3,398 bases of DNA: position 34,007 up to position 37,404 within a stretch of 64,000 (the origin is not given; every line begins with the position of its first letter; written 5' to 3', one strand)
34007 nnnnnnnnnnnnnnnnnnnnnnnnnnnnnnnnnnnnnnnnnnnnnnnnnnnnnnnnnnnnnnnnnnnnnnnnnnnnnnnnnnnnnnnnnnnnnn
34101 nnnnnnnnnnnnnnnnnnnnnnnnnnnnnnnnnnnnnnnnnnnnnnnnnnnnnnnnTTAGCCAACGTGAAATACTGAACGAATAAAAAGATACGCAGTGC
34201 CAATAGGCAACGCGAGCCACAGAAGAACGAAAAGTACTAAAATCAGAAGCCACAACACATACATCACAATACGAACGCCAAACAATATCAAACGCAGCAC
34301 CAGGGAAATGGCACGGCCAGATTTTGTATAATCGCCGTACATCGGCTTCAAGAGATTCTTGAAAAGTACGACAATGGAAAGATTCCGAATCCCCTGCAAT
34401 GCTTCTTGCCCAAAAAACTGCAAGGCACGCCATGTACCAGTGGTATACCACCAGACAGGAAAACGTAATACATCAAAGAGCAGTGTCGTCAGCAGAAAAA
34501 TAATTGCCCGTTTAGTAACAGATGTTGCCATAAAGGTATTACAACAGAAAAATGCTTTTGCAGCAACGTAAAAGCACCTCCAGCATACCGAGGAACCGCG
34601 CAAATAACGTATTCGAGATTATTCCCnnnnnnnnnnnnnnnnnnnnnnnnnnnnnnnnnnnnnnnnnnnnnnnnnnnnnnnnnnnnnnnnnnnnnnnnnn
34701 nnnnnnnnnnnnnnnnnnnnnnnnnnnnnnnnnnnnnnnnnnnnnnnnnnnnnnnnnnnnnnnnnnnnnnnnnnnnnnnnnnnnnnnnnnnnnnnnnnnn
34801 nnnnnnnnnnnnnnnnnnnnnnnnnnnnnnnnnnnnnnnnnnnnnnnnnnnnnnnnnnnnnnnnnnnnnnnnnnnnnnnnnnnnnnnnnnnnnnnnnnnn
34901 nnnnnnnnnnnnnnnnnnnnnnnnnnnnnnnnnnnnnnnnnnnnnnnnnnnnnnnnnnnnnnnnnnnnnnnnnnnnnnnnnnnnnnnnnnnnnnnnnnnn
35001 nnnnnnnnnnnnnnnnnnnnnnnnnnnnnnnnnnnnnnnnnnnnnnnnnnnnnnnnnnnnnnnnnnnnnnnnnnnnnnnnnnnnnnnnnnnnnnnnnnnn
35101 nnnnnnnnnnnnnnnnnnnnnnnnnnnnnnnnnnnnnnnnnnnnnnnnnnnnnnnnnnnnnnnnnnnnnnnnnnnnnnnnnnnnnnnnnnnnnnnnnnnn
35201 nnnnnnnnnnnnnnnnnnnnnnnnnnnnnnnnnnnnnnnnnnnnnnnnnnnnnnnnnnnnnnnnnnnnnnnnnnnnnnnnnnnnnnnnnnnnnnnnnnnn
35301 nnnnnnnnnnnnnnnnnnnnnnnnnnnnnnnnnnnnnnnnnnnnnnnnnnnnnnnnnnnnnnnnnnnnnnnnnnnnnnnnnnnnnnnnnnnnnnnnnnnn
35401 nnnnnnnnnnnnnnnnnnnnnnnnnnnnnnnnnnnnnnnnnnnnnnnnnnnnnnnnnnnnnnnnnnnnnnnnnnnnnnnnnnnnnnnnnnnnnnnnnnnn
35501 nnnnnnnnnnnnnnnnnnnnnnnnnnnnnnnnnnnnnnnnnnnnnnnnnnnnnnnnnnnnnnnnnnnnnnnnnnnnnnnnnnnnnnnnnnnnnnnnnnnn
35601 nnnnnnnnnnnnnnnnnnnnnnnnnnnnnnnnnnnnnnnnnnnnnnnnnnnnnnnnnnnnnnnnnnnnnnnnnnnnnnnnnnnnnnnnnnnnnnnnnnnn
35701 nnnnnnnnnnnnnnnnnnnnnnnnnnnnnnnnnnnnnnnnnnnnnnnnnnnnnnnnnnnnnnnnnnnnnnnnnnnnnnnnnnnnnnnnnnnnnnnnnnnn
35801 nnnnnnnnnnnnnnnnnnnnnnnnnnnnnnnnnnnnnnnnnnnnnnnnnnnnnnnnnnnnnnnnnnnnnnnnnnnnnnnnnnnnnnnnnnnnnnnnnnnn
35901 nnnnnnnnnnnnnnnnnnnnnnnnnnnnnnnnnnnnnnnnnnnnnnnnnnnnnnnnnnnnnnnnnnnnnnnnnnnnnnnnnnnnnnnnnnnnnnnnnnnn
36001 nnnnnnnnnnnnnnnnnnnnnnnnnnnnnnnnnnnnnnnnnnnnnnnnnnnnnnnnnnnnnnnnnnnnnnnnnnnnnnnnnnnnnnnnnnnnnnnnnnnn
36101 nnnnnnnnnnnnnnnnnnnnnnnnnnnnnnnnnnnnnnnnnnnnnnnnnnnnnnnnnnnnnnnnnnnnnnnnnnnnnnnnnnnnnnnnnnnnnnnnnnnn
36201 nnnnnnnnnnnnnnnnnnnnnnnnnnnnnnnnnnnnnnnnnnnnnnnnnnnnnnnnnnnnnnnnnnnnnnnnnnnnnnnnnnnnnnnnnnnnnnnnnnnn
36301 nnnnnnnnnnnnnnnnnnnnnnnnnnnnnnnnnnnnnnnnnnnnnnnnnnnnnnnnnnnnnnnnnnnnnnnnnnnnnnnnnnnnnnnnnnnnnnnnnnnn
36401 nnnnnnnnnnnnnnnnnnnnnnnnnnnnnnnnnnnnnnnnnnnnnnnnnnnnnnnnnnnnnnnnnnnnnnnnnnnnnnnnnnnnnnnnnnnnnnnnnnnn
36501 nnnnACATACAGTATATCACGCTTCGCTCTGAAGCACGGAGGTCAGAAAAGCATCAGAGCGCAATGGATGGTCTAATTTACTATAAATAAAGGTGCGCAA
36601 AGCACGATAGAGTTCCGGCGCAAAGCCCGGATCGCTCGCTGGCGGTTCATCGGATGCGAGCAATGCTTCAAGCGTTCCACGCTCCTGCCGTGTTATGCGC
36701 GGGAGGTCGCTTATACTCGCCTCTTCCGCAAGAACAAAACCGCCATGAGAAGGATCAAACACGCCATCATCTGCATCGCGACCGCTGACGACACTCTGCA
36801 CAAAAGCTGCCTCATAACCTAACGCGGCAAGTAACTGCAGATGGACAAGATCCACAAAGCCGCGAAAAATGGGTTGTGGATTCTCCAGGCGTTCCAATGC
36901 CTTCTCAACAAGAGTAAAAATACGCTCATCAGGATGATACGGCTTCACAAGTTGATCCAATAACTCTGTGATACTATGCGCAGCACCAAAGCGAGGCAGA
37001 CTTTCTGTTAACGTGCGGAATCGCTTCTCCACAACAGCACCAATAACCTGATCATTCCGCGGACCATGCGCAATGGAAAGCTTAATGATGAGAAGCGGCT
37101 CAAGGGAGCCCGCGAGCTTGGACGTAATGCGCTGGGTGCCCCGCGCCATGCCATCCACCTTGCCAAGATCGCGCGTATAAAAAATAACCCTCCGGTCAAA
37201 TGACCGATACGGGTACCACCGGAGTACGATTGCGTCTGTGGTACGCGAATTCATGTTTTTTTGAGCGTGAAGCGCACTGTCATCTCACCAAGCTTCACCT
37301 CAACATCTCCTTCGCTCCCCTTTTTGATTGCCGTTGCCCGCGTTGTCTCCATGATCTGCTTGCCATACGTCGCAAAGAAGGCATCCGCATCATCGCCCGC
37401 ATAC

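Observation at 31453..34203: Membrane-anchored ClpC-like unfoldase whose D1 ATPase has lost both Walker A Thr and Walker B Asp-Glu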

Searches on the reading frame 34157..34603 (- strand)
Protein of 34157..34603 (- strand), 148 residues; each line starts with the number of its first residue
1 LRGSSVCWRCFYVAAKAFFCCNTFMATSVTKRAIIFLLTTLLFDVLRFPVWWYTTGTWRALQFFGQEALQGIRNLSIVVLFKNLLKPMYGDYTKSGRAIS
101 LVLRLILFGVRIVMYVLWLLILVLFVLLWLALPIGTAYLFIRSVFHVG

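Call 3: search_protein_families(library=pfam, proteins=[window:34157-34603:-], max_evalue=0.01)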
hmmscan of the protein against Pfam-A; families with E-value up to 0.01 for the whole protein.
window:34157-34603:- (148 aa): 0 families

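Call 31: find_homologous_proteins(query=A1, max_evalue=0.001)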
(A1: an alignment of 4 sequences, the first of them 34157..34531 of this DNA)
Query A1 (4 sequences) (124 aa, profile of the alignment): 1358 proteins with E <= 0.001 among 5447 candidates; the best 120 are listed.
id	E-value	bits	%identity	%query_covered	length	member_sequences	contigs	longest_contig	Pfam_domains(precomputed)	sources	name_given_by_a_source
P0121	9.1e-51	189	40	70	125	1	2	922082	-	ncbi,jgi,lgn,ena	ncbi:MAG: hypothetical protein WC675_01110 [Patescibacteria group bacterium]|jgi:hypothetical protei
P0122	1.2e-49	185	33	92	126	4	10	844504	-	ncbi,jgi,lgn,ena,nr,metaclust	ncbi:hypothetical protein HOB10_02545 [Candidatus Parcubacteria bacterium]|jgi:hypothetical protein|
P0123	1.3e-46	176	33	92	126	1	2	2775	-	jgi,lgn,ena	-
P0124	2.5e-46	175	35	92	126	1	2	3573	-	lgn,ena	-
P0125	3.2e-46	174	33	96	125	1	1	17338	-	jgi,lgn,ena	-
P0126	3.9e-46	174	100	100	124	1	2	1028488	-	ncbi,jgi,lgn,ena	ncbi:MAG: hypothetical protein WCV86_00330 [Patescibacteria group bacterium]|jgi:hypothetical protei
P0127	6.6e-45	170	34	92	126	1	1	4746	-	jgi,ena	-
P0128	7.0e-45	170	30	94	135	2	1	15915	-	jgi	-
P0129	7.6e-45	170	32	92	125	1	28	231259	-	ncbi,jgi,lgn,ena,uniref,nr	ncbi:MAG: hypothetical protein COV55_01665 [Candidatus Komeilibacteria bacterium CG11_big_fil_rev_8_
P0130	2.6e-44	168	36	73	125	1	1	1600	-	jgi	-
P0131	1.1e-43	166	32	92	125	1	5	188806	-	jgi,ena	jgi:hypothetical protein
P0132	6.8e-43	164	38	81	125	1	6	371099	-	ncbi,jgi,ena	-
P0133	1.3e-42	163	33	95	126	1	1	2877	-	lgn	-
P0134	1.8e-42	162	39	92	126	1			-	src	-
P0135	2.5e-42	162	35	89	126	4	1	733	-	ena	-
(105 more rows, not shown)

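Call 55: find_related_loci(query=A1, collection=genome_contigs, flank=6000)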
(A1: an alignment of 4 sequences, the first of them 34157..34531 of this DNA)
Query A1 (124 aa) in genome_contigs; peptide patterns used: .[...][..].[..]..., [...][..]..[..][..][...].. (x = any residue, [..] = any of these).
354 stretches matched a pattern; 261 encode a relative of the query (tblastn E <= 1e-3); the best 80 are kept; 80 distinct loci.
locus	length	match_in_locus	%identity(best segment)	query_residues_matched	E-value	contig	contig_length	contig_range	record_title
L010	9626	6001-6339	47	1-113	3e-26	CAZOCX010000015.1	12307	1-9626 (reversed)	MAG TPA_asm: uncultured Gammaproteobacteria bacterium isolate binchicken_co144_210 genome assembly, contig: NODE_10724_l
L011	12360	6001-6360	40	1-120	8e-25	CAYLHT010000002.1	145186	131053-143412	MAG TPA_asm: uncultured Gammaproteobacteria bacterium isolate SRP273308_co1_45 genome assembly, contig: NODE_120_length_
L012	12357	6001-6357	44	1-119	2e-24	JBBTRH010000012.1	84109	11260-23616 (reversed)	MAG: Patescibacteria group bacterium isolate H32-bin145_1 H32_bin145_1_000000000012, whole genome shotgun sequence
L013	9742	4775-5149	36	1-124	2e-23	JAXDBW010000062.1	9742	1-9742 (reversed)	MAG: Patescibacteria group bacterium isolate POMEDNA-B28 Raw2_k127_1576112, whole genome shotgun sequence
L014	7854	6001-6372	44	1-124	4e-23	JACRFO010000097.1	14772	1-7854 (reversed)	MAG: Candidatus Kerfeldbacteria bacterium isolate NC_groundwater_1727_Pr3_B-0.1um_56_8 SR-2_scaffold_141_3185740, whole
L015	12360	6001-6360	41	1-120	9e-23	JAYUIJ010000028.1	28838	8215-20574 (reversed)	MAG: Candidatus Kerfeldbacteria bacterium isolate GFS_8656 GFS_8656_27, whole genome shotgun sequence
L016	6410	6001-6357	41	1-119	3e-22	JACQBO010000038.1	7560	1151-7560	MAG: Candidatus Kerfeldbacteria bacterium isolate NC_groundwater_944_Pr1_S-0.2um_54_28 Montesol18-Sp2_coassembly_scaffol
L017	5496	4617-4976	40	1-120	4e-22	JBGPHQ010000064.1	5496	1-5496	MAG: Patescibacteria group bacterium isolate OBJ_0618_7090110_354 k141_11848710_length_5496_cov_11.0000, whole genome sh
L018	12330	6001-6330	38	1-110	5e-22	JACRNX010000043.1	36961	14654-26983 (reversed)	MAG: Candidatus Falkowbacteria bacterium isolate NC_groundwater_1946_Pr3_S-0.2um_44_7 scaffold_492188, whole genome shot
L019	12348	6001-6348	39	1-116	3e-21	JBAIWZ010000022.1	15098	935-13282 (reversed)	MAG: Acutalibacteraceae bacterium isolate bin_138 c_000037725988, whole genome shotgun sequence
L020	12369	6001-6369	39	1-123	3e-21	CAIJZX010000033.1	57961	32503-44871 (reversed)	MAG: Candidatus Kerfeldbacteria bacterium isolate AlinenLipids_bin-4062 genome assembly, contig: bin-4062:33/42, whole g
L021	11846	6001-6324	36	12-119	5e-21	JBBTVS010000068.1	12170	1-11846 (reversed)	MAG: Patescibacteria group bacterium isolate H43-bin186_1 H43_bin186_1_000000000068, whole genome shotgun sequence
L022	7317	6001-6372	35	1-123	5e-21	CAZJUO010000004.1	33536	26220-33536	MAG TPA_asm: uncultured Gammaproteobacteria bacterium isolate SRP141376_co4_277 genome assembly, contig: NODE_2338_lengt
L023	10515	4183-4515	45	9-122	5e-21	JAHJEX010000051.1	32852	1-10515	MAG: Patescibacteria group bacterium isolate Modern_marine_glass_biofilm.mb.144 Modern_marine_gla.mb.144_k141_606832, wh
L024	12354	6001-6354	35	4-124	1e-20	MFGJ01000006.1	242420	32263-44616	MAG: Candidatus Falkowbacteria bacterium RIFOXYC2_FULL_36_12 rifoxyc2_full_scaffold_69, whole genome shotgun sequence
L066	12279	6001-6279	39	18-110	2e-16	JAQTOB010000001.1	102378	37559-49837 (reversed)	MAG: Patescibacteria group bacterium isolate STA_78 NODE_403_length_102378_cov_6.019970_Sandtown_A, whole genome shotgun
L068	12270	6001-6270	39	20-109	4e-16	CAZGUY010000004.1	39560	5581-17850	MAG TPA_asm: uncultured Gammaproteobacteria bacterium isolate binchicken_co77_94 genome assembly, contig: NODE_1222_leng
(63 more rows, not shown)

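Call 69: predict_structure(alignment_id=A4)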
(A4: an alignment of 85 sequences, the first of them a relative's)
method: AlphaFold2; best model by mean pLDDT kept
length: 124 residues; sequences in the alignment: 85
mean_pLDDT: 89.5   pTM: 0.67
mean pLDDT of the five models: 89.5, 89.6, 88.6, 87.7, 86.4
residues with pLDDT >= 90: 72; 70-90: 48; 50-70: 3; < 50: 1
segments of 3 or more residues with pLDDT < 50: none
pLDDT, mean of each block of 10 residues (from residue 1): 81 91 89 94 94 90 81 88 95 96 93 89 70
secondary structure, 60 per line:
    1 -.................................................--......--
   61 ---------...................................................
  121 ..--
elements in order: H2-50 H53-58 H70-122

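Call 72: search_protein_families(library=pfam, proteins=[L066:1737-2315:+, L066:2395-3912:+, L066:4283-4624:+, L066:4911-5684:+, L066:663-1226:+, L066:101-652:+, L066:9192-9680:+, L068:2544-4058:+, L068:4851-5669:+, L068:4245-4604:+], max_evalue=0.0001)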
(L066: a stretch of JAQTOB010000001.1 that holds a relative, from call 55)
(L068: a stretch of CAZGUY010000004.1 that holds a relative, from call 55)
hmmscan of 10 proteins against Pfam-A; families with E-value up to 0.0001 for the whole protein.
L066:1737-2315:+ (192 aa): 2 families
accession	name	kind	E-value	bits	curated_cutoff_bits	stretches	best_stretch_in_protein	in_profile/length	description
PF00574.28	CLP_protease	-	2e-83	279.2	20.2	1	13-191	2-180/182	Clp protease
PF25145.1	NfeD1b_N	-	8.1e-05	22.7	40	0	47-139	21-110/189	NfeD1b, N-terminal domain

L066:2395-3912:+ (505 aa): 3 families
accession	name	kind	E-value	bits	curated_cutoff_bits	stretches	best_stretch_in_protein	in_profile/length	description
PF12072.13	RNase_Y_N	-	1.4e-33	116.4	32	1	4-190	3-200/201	RNase Y N-terminal region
PF01966.28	HD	-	5.6e-17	62.5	22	1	322-412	1-114/116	HD domain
PF00013.35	KH_1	-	1.7e-07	31.4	21.5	1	197-245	1-53/66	KH domain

L066:4283-4624:+ (113 aa): 1 family
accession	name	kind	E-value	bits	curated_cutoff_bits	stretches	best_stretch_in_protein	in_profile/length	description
PF00825.24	Ribonuclease_P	-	1e-26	93.5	22.3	1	2-108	1-107/109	Ribonuclease P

L066:4911-5684:+ (257 aa): 1 family
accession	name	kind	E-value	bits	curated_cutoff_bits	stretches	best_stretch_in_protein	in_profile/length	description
PF02096.25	60KD_IMP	-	5.6e-48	163.4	35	1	47-249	2-160/163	60Kd inner membrane protein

L066:663-1226:+ (187 aa): 1 family
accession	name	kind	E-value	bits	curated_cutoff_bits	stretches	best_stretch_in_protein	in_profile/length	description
PF01300.24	Sua5_yciO_yrdC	-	4.1e-54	183.2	25.1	1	16-186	1-176/178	Telomere recombination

L066:101-652:+ (183 aa): 2 families
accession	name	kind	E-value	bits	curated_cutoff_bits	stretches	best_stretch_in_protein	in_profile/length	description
PF01966.28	HD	-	7.4e-14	52.5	22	1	20-97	2-97/116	HD domain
PF08668.18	HDOD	-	3.4e-06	27.1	22.9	0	12-53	88-130/196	HDOD domain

L066:9192-9680:+ (162 aa): 0 families

L068:2544-4058:+ (504 aa): 4 families
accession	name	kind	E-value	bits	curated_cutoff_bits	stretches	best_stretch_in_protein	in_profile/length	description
PF12072.13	RNase_Y_N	-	8e-32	110.7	32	1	3-190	3-201/201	RNase Y N-terminal region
PF01966.28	HD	-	1.1e-18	68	22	1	321-411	1-114/116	HD domain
PF00013.35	KH_1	-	2.7e-07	30.7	21.5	1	198-252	3-61/66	KH domain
PF08668.18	HDOD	-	3.4e-05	23.8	22.9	0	318-390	92-165/196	HDOD domain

L068:4851-5669:+ (272 aa): 1 family
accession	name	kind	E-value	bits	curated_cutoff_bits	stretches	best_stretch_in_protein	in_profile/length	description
PF02096.25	60KD_IMP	-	6.7e-52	176.2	35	1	30-229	2-162/163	60Kd inner membrane protein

L068:4245-4604:+ (119 aa): 1 family
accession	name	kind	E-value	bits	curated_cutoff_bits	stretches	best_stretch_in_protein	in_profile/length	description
PF00825.24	Ribonuclease_P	-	1e-28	100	22.3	1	2-109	1-108/109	Ribonuclease P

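Call 75: find_homologous_proteins(query=L066:1737-2315:+, max_evalue=1e-30)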
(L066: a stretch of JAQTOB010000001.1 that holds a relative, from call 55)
Query L066:1737-2315:+ (192 aa): 8000 proteins with E <= 1e-30 among 8000 candidates; the best 120 are listed.
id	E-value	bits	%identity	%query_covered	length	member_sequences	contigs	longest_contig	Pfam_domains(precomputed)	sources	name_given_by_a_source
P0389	1.3e-117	408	100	100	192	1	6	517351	PF00574.29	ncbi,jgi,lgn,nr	ncbi:MAG: ATP-dependent Clp endopeptidase proteolytic subunit ClpP [Patescibacteria group bacterium]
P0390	1.6e-115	401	98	100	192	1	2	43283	PF00574.29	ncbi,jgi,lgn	-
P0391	4.3e-115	399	97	100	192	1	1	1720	PF00574.29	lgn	-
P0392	5.8e-115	399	97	100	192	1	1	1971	PF00574.29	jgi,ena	-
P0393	5.5e-114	396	96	100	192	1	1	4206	PF00574.29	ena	-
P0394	5.0e-111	386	93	100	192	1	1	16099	PF00574.29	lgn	-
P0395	5.2e-109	380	91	100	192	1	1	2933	PF00574.29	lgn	-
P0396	3.9e-108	377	91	100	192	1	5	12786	PF00574.29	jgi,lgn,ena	-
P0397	6.0e-107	373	88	100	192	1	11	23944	PF00574.29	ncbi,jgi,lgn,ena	-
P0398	6.6e-107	373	90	100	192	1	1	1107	PF00574.29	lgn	-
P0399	7.1e-107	373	90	100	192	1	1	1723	PF00574.29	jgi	-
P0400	1.7e-106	371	88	100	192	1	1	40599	PF00574.29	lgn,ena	-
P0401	1.8e-105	368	88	100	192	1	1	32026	PF00574.29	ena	-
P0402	2.0e-105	368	89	100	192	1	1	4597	PF00574.29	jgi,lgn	-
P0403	3.4e-105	367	88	100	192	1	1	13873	PF00574.29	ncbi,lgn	-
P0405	5.8e-105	366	88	100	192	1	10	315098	PF00574.29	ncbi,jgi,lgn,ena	-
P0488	4.8e-97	341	81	99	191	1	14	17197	PF00574.29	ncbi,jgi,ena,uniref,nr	ncbi:MAG: ATP-dependent Clp endopeptidase, proteolytic subunit ClpP [Candidatus Buchananbacteria bac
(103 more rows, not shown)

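Call 76: find_encoding_contigs(protein=P0405, flank=5000, max_places=3)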
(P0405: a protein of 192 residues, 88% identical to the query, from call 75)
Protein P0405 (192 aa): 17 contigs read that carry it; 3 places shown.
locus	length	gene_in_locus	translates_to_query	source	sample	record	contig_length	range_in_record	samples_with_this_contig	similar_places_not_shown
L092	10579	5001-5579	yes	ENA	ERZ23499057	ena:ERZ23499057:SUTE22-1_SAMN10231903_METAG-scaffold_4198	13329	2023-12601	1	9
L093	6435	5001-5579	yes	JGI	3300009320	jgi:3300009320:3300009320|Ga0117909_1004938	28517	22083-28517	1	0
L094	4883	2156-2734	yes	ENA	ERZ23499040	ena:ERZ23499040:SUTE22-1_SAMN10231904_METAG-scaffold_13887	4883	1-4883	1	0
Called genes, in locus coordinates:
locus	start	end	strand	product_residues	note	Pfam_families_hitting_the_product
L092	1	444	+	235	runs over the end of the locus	-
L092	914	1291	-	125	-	PF22296:bAvd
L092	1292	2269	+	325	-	PF00078:RVT_1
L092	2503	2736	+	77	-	PF00462:Glutaredoxin, PF13417:GST_N_3 (weak)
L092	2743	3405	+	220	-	-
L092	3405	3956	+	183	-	PF01966:HD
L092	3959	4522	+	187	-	PF01300:Sua5_yciO_yrdC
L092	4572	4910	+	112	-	PF02033:RBFA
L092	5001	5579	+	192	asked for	PF00574:CLP_protease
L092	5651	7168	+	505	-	PF12072:RNase_Y_N, PF26594:KH_NusA_2nd (weak), PF00013:KH_1 (weak), PF08668:HDOD (faint), PF01966:HD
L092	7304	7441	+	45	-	PF00468:Ribosomal_L34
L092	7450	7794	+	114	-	PF00825:Ribonuclease_P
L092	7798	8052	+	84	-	PF01809:YidD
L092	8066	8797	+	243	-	PF02096:60KD_IMP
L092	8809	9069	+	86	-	PF05239:PRC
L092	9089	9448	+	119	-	-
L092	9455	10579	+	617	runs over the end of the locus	?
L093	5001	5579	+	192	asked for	PF00574:CLP_protease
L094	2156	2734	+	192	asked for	PF00574:CLP_protease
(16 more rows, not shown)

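Call 77: find_encoding_contigs(protein=P0488, flank=5000, max_places=2)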
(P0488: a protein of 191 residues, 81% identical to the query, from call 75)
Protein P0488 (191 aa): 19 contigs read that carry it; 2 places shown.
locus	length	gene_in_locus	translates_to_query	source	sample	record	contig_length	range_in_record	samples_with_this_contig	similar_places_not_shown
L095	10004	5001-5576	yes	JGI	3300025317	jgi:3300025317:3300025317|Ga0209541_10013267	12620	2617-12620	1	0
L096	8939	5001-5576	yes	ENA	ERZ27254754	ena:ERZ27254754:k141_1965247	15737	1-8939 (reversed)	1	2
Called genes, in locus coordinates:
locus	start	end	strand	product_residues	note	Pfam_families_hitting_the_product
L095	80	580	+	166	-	-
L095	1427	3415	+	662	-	PF04760:IF2_N, PF00009:GTP_EFTU, PF00071:Ras (weak), PF01926:MMR_HSR1, PF08477:Roc (faint), PF22042:EF-G_D2, PF03144:GTP_EFTU_D2 (faint), PF11987:IF-2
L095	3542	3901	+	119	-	PF02033:RBFA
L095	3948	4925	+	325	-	PF01368:DHH, PF02272:DHHA1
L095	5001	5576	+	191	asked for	PF00574:CLP_protease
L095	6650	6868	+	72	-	-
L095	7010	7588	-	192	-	-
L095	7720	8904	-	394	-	-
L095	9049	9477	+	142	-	PF18895:T4SS_pilin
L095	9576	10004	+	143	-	?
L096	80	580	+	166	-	-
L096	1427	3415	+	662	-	PF04760:IF2_N, PF00009:GTP_EFTU, PF00071:Ras (weak), PF01926:MMR_HSR1, PF08477:Roc (faint), PF22042:EF-G_D2, PF03144:GTP_EFTU_D2 (faint), PF11987:IF-2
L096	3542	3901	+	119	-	PF02033:RBFA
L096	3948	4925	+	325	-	PF01368:DHH, PF02272:DHHA1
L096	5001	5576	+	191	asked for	PF00574:CLP_protease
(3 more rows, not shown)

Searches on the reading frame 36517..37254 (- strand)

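Call 16: search_protein_families(library=pfam, proteins=[window:36517-37254:-], max_evalue=0.00001)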
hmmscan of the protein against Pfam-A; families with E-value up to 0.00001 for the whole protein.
window:36517-37254:- (245 aa): 2 families
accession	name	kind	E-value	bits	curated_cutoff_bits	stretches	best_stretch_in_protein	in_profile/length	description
PF02565.21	RecO_C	-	2.8e-16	60.1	22.1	1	85-234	3-156/157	Recombination protein O C terminal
PF11967.14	RecO_N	-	4.9e-11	42.9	27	1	1-62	1-62/80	Recombination protein O N terminal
